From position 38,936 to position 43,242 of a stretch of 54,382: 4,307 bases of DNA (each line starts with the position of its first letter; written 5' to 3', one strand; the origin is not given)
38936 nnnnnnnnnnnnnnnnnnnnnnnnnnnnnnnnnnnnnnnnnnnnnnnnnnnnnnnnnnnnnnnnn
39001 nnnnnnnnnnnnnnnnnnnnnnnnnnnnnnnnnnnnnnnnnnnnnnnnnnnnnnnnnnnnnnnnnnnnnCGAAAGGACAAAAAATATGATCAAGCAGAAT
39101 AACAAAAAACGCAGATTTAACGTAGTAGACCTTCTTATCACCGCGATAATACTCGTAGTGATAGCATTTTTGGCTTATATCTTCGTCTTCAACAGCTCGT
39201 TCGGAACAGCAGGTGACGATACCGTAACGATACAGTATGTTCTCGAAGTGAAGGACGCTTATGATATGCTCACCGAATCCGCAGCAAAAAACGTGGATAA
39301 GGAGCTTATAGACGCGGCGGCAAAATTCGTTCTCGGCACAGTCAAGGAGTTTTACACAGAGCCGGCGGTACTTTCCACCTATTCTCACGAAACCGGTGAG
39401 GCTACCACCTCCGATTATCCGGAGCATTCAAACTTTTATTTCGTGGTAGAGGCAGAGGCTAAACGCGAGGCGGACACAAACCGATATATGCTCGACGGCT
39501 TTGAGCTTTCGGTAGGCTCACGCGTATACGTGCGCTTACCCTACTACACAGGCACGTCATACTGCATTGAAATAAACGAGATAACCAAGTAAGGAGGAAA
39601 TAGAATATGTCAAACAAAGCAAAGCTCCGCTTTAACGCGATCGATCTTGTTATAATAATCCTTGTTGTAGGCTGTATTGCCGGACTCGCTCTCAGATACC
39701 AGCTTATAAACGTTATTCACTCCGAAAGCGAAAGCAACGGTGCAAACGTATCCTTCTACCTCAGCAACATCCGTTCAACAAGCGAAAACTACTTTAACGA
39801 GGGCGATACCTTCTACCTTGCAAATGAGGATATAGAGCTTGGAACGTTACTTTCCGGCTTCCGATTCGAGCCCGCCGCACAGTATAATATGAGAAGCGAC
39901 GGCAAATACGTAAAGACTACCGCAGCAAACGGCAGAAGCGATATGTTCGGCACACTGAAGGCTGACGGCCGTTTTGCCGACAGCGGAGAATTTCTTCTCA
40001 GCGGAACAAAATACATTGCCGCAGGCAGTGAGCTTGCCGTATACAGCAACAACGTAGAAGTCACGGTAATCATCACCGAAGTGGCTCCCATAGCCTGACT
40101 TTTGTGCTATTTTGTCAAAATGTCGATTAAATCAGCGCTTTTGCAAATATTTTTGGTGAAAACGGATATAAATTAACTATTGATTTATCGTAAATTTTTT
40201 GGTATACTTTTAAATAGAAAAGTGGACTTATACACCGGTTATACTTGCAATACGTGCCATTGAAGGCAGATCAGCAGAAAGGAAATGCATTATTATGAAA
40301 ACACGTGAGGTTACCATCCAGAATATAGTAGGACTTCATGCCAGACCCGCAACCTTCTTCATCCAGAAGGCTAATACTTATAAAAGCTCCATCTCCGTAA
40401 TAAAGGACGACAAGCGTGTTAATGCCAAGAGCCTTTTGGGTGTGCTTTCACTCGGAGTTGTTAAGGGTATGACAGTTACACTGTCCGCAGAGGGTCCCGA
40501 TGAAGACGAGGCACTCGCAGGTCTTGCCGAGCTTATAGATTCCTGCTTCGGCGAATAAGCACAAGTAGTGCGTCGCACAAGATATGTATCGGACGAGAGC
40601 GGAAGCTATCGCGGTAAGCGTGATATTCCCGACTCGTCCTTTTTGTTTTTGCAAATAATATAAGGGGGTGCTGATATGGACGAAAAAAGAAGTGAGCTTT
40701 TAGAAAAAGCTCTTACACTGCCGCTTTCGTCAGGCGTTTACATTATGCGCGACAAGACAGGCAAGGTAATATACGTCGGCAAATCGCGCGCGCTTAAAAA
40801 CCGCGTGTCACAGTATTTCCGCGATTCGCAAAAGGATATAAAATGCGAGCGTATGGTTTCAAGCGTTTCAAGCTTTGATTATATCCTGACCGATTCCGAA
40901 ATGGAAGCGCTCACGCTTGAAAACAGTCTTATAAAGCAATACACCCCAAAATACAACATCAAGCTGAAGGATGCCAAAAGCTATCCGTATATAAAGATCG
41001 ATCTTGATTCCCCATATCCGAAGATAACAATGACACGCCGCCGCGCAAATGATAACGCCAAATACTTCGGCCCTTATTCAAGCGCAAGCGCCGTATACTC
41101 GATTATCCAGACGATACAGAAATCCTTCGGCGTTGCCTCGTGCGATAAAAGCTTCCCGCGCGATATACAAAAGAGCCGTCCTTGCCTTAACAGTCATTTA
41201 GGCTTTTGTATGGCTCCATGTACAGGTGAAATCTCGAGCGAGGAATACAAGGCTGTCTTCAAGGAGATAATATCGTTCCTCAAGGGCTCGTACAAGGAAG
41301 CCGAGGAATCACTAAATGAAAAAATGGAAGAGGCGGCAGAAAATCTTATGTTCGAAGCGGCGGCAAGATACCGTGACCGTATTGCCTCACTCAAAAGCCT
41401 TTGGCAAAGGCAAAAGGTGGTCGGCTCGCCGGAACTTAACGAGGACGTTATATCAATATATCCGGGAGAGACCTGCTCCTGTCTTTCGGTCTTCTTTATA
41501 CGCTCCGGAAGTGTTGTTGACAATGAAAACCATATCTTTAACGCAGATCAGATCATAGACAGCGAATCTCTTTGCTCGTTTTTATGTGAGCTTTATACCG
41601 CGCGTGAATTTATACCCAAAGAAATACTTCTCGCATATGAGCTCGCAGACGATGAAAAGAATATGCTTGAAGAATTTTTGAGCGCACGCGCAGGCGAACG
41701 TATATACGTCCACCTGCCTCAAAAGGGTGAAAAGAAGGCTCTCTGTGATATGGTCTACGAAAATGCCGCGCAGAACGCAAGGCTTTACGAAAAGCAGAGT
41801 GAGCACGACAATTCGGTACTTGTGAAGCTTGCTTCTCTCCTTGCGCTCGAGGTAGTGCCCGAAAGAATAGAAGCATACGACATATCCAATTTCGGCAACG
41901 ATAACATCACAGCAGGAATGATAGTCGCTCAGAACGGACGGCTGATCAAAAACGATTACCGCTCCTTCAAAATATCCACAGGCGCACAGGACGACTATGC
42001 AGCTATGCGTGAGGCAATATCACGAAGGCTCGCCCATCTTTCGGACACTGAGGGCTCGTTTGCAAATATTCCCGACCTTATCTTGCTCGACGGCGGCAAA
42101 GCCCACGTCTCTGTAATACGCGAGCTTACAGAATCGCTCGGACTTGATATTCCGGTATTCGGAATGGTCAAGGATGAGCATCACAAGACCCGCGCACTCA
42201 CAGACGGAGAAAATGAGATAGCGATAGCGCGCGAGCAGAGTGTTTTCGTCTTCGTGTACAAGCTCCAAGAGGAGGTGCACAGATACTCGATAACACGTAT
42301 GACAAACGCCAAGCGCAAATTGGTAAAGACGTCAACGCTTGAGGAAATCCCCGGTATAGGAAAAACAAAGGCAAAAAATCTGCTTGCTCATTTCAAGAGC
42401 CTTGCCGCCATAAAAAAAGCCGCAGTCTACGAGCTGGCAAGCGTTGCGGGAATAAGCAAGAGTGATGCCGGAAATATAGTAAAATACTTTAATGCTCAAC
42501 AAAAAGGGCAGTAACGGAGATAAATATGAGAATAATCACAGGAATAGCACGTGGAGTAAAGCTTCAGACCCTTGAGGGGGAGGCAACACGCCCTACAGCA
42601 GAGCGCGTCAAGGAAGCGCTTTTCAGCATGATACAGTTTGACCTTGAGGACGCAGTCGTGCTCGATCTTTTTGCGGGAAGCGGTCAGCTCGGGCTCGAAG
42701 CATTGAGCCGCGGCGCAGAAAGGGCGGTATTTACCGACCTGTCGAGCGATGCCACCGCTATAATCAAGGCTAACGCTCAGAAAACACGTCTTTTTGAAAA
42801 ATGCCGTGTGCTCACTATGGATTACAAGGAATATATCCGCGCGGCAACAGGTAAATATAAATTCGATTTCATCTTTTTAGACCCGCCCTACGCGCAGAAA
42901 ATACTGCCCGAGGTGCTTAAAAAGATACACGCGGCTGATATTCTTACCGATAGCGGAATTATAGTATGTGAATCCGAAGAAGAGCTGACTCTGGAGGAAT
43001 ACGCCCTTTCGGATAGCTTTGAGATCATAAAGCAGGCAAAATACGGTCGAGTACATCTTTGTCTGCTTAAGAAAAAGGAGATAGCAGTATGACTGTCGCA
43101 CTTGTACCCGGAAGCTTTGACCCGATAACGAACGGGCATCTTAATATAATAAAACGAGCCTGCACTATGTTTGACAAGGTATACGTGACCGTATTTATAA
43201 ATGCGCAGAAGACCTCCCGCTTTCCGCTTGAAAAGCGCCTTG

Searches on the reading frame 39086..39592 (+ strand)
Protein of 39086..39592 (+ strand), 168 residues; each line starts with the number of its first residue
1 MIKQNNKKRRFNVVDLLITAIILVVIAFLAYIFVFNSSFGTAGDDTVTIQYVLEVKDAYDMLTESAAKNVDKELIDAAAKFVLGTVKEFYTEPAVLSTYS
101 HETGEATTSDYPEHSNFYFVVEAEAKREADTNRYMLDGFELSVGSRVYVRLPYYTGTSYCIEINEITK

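Call 39: search_protein_families(library=pfam, proteins=[window:39086-39592:+], max_evalue=0.001)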
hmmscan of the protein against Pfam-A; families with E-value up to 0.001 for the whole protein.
window:39086-39592:+ (168 aa): 1 family
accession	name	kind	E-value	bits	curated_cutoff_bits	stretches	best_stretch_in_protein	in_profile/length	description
PF14221.11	DUF4330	-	2.9e-15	57.3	27.6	1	9-163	12-166/167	Domain of unknown function (DUF4330)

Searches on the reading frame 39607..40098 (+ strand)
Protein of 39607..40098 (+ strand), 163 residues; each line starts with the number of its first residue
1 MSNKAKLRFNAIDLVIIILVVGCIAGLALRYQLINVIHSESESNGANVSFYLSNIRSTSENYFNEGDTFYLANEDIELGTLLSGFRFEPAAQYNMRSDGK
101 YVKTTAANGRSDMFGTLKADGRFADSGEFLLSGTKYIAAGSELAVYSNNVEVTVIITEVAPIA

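Call 39: search_protein_families(library=pfam, proteins=[window:39607-40098:+], max_evalue=0.001)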
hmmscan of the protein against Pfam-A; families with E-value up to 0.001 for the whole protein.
window:39607-40098:+ (163 aa): 1 family
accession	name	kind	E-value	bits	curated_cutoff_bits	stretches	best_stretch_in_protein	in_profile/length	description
PF14221.11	DUF4330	-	1.5e-10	41.9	27.6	1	8-159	13-166/167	Domain of unknown function (DUF4330)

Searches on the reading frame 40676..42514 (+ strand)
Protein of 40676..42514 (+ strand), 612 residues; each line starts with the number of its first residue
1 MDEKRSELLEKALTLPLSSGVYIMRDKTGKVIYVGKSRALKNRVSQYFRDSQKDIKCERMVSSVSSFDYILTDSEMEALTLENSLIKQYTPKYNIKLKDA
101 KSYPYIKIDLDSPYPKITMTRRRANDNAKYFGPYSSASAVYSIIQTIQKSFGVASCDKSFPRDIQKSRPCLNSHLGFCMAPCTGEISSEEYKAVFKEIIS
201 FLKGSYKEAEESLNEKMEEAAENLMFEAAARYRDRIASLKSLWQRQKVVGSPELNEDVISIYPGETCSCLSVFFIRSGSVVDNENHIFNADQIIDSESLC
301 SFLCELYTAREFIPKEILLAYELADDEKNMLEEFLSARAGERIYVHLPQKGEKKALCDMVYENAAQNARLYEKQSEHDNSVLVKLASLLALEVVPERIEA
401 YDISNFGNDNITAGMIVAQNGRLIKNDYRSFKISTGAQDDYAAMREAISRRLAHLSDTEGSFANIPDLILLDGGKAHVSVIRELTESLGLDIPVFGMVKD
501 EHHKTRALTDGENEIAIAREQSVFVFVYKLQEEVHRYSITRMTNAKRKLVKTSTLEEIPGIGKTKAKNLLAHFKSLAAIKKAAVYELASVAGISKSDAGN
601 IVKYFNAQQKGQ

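Call 39: search_protein_families(library=pfam, proteins=[window:40676-42514:+], max_evalue=0.001)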
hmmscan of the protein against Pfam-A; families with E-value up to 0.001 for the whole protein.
window:40676-42514:+ (612 aa): 7 families
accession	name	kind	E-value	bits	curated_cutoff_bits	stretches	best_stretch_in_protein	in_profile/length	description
PF08459.17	UvrC_RNaseH_dom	-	7.1e-45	153.1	22.3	1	387-539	2-159/159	UvrC RNAse H endonuclease domain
PF22920.2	UvrC_RNaseH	-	2.1e-26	92.6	24.3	1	255-367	1-112/116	UvrC Ribonuclease H-like domain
PF01541.30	GIY-YIG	-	1.7e-12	47.9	22.6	1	19-94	2-78/78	GIY-YIG catalytic domain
PF14520.12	HHH_5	-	4.4e-10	40.3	27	1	554-603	3-53/57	Helix-hairpin-helix domain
PF12826.13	HHH_2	-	1.1e-09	38.7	27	1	558-609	8-59/64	Helix-hairpin-helix motif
PF02151.25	UVR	-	1.1e-08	35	21.5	1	212-241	6-35/36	UvrB/uvrC motif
PF12836.13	HHH_3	-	8.5e-05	23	27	0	580-604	9-33/65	Helix-hairpin-helix motif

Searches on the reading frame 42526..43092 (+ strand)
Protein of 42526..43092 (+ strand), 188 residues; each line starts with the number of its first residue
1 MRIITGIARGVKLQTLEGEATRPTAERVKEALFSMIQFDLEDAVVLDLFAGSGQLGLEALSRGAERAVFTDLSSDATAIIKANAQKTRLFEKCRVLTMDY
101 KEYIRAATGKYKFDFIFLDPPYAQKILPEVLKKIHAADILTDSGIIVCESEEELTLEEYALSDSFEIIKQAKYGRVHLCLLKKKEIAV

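Call 39: search_protein_families(library=pfam, proteins=[window:42526-43092:+], max_evalue=0.001)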
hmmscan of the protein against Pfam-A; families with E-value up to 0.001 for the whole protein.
window:42526-43092:+ (188 aa): 8 families
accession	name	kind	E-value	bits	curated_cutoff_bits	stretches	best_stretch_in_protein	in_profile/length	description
PF03602.21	Cons_hypoth95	-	1.7e-53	181.4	24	1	1-181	1-181/182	Conserved hypothetical protein 95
PF05175.20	MTS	-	2.6e-08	34.1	23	1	32-170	23-159/170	Methyltransferase small domain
PF13649.12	Methyltransf_25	-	7.8e-06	26.9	27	1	45-118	1-70/97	Methyltransferase domain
PF06325.19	PrmA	-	1.4e-05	25.2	22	1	32-172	152-284/296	Ribosomal protein L11 methyltransferase (PrmA)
PF02086.21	MethyltransfD12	-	1.7e-05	25.2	22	0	30-96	6-77/253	D12 class N6 adenine-specific DNA methyltransferase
PF13847.12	Methyltransf_31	-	2.1e-05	24.7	27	1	42-166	4-127/145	Methyltransferase domain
PF04378.19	RsmJ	-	6e-05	22.9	27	1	39-125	55-138/245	Ribosomal RNA large subunit methyltransferase D, RlmJ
PF02475.24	TRM5-TYW2_MTfase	-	0.00042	20.8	28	1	40-136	35-129/164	TRM5/TYW2 methyltransferase domain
